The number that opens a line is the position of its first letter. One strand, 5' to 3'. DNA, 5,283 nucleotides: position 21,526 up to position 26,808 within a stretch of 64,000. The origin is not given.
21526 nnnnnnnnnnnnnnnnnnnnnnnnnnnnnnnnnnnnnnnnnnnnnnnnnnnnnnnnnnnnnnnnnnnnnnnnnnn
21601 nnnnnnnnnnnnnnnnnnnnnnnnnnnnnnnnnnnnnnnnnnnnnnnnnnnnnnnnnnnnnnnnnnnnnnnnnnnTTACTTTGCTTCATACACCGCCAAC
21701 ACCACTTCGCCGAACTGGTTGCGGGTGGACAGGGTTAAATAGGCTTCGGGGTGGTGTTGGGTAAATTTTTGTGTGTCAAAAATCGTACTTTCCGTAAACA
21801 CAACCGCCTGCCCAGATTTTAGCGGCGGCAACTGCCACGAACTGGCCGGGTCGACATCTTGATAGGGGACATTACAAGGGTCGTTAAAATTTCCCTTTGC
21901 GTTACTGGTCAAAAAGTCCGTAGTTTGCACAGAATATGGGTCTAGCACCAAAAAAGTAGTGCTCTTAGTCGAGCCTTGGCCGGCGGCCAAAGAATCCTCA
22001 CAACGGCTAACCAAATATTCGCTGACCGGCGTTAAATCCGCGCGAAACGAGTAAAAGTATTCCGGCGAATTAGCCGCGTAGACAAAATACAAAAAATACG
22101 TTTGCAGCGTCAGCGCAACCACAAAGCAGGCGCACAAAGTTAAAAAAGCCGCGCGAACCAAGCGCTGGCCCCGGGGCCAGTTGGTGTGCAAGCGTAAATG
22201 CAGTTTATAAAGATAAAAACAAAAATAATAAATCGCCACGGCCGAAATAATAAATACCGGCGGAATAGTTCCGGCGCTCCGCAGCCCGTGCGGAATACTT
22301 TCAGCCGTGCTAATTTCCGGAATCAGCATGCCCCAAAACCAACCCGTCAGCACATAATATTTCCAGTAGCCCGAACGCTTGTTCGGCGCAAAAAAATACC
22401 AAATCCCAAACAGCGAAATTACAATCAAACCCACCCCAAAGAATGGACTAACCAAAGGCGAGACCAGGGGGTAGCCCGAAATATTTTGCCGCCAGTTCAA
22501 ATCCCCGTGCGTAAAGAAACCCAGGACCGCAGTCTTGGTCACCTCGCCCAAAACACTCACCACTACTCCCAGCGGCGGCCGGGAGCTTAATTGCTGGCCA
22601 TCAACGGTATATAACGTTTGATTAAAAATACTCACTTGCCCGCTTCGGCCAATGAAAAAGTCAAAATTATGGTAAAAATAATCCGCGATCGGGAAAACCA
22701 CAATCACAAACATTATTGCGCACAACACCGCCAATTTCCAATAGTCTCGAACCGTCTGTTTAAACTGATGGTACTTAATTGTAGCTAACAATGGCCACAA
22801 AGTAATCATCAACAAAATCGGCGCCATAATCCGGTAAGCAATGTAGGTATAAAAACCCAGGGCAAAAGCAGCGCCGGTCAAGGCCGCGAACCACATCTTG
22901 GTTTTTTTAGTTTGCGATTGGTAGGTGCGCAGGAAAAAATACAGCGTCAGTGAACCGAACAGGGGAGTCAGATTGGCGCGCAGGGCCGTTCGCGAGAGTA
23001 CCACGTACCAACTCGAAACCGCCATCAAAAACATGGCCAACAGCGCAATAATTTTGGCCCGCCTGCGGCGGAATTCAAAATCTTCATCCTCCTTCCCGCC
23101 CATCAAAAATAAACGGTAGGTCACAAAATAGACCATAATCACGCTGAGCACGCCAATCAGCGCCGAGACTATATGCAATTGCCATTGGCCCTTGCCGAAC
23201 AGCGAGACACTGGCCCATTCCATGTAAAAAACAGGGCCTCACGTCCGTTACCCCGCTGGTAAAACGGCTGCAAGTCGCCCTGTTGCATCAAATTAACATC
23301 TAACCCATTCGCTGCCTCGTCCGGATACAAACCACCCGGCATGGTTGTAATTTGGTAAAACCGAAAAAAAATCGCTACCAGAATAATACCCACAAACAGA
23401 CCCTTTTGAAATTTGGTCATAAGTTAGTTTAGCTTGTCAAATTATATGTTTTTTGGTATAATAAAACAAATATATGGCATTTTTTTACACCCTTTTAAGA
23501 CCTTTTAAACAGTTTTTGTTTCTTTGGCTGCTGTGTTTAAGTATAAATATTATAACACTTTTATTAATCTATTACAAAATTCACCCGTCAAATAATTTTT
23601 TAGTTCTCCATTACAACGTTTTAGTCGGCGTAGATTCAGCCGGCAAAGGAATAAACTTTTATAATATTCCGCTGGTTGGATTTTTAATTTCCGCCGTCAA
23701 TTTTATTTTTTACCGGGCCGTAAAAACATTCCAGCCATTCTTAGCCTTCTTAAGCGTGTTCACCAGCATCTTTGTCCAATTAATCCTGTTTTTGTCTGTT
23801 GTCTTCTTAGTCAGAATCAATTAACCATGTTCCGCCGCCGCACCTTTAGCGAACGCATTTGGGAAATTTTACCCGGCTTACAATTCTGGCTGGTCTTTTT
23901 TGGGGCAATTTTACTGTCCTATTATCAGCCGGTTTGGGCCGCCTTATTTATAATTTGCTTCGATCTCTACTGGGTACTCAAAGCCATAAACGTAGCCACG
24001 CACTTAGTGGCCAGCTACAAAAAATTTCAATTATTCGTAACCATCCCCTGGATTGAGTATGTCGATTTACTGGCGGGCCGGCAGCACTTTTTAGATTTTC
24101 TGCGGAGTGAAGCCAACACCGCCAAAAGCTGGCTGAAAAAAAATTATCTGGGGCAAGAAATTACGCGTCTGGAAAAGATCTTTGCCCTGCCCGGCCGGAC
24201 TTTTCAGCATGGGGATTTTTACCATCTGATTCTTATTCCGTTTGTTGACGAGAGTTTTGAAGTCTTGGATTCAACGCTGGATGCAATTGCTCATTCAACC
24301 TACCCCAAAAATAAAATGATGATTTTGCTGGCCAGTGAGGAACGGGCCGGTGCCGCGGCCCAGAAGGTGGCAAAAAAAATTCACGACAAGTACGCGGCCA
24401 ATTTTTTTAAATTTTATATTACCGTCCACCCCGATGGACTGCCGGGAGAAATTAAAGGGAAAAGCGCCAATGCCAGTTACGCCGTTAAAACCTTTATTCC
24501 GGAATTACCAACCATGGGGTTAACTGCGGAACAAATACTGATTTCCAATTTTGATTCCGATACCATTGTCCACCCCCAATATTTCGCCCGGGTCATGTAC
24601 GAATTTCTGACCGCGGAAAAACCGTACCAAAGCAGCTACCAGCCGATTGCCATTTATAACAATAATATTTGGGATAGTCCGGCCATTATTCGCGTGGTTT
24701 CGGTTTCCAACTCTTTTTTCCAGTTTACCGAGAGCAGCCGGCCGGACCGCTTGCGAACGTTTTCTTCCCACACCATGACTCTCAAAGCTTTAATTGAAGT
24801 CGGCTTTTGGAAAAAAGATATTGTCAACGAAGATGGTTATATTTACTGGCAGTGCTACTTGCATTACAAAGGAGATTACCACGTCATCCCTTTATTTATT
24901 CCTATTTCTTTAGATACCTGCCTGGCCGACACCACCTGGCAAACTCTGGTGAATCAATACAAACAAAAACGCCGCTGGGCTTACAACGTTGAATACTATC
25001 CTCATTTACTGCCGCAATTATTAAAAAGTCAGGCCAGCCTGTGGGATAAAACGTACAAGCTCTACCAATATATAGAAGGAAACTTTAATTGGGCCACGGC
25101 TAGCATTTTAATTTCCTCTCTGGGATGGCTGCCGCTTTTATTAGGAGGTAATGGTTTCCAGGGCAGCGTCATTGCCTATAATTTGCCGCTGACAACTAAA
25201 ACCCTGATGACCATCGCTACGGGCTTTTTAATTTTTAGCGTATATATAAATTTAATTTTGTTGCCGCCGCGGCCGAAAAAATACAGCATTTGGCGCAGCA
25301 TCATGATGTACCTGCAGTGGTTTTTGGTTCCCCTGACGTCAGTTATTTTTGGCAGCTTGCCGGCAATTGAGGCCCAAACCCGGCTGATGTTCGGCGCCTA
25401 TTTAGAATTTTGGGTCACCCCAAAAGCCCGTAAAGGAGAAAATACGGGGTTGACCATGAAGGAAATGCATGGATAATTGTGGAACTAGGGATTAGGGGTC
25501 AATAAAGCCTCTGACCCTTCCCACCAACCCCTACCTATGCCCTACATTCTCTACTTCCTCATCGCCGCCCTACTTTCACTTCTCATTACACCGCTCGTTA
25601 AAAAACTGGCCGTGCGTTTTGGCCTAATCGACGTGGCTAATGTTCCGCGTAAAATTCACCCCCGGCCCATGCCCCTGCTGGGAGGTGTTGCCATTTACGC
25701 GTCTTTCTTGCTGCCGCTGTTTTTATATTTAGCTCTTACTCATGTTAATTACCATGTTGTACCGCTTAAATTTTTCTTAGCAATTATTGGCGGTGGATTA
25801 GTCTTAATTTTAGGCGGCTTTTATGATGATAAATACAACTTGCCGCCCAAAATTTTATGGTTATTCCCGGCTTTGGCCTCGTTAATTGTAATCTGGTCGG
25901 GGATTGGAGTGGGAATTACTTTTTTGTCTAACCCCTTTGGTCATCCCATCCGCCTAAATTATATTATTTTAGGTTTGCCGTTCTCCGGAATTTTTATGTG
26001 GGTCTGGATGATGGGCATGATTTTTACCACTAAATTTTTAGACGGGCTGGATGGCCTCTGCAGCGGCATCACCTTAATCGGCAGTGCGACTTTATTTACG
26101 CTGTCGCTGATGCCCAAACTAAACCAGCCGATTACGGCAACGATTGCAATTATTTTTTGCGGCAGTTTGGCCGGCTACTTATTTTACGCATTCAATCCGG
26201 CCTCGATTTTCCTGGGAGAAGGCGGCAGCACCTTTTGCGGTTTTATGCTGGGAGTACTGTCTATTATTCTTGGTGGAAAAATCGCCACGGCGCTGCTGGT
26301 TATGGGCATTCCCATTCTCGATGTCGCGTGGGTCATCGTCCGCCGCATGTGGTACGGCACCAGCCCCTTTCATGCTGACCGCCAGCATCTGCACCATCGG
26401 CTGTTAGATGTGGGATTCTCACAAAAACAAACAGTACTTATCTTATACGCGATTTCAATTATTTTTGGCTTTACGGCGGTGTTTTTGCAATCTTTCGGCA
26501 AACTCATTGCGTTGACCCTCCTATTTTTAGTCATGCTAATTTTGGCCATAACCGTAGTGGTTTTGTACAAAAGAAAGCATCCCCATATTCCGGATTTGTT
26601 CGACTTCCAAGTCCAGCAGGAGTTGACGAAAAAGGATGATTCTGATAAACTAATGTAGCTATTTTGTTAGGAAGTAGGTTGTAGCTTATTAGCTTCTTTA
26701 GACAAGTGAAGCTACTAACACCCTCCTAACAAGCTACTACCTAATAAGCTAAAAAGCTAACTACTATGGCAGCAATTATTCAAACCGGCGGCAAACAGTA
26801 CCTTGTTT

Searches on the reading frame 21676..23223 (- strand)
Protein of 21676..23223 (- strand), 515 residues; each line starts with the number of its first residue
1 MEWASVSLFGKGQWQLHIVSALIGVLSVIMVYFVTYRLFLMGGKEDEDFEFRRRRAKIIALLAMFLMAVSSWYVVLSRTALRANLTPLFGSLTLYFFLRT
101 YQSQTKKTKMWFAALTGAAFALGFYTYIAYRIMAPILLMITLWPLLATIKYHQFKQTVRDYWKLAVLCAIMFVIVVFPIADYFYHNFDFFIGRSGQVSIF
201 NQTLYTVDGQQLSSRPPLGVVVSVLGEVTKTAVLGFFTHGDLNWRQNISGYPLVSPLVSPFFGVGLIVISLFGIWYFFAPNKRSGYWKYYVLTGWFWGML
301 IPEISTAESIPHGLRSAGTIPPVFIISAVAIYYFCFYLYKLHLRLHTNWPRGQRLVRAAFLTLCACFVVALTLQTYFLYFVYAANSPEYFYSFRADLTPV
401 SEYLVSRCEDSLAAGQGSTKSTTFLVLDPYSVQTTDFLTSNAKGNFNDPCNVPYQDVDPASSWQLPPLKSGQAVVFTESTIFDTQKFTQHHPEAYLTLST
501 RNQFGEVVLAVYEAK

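Call 11: search_protein_families(library=pfam, proteins=[window:21676-23223:-], max_evalue=0.01)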
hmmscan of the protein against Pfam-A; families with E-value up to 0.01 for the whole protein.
window:21676-23223:- (515 aa): 2 families
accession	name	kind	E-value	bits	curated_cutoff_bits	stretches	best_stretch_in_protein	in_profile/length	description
PF02366.24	PMT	-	3.6e-06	27.2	22.7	1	55-184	109-235/245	Dolichyl-phosphate-mannose-protein mannosyltransferase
PF13231.12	PMT_2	-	1.1e-05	26.2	26.1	2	53-172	45-154/160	Dolichyl-phosphate-mannose-protein mannosyltransferase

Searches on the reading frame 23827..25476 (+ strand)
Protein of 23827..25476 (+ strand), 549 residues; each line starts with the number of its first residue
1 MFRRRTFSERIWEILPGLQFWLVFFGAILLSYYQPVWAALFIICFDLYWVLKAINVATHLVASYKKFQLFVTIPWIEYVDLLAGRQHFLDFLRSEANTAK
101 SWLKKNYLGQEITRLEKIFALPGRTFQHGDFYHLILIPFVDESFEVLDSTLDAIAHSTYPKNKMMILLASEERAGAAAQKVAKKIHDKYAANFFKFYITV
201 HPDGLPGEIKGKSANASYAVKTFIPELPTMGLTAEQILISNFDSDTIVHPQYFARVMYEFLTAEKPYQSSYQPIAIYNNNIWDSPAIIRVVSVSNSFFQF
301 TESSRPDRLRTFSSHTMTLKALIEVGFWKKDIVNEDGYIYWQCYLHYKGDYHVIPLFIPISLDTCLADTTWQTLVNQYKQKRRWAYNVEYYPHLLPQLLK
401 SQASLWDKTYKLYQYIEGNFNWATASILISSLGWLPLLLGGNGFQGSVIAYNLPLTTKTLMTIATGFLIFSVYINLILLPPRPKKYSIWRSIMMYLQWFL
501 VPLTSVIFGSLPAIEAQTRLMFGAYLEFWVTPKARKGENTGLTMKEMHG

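Call 11: search_protein_families(library=pfam, proteins=[window:23827-25476:+], max_evalue=0.01)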
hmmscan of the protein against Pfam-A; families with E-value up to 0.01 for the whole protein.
window:23827-25476:+ (549 aa): 1 family
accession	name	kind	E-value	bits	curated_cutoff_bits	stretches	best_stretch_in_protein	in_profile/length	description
PF13632.12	Glyco_trans_2_3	-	5.4e-07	30.1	27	1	243-466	6-187/198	Glycosyl transferase family group 2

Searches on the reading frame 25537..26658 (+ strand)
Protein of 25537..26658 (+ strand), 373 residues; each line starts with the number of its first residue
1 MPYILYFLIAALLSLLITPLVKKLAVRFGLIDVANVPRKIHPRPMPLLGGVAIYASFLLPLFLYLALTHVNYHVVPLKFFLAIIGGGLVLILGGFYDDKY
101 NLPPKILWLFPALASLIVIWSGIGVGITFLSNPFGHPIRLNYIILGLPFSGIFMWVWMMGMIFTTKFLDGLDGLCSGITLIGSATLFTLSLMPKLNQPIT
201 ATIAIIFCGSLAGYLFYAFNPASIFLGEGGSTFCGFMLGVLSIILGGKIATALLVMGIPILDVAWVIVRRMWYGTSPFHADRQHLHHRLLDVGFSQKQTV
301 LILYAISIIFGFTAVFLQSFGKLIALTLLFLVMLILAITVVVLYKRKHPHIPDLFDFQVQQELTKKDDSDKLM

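Call 37: search_protein_families(library=pfam, proteins=[window:25537-26658:+], max_evalue=0.001)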
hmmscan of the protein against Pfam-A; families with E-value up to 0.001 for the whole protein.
window:25537-26658:+ (373 aa): 1 family
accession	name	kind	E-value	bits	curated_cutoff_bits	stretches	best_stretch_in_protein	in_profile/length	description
PF00953.26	Glycos_transf_4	-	2.7e-24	86.4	27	1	81-245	2-159/160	Glycosyl transferase family 4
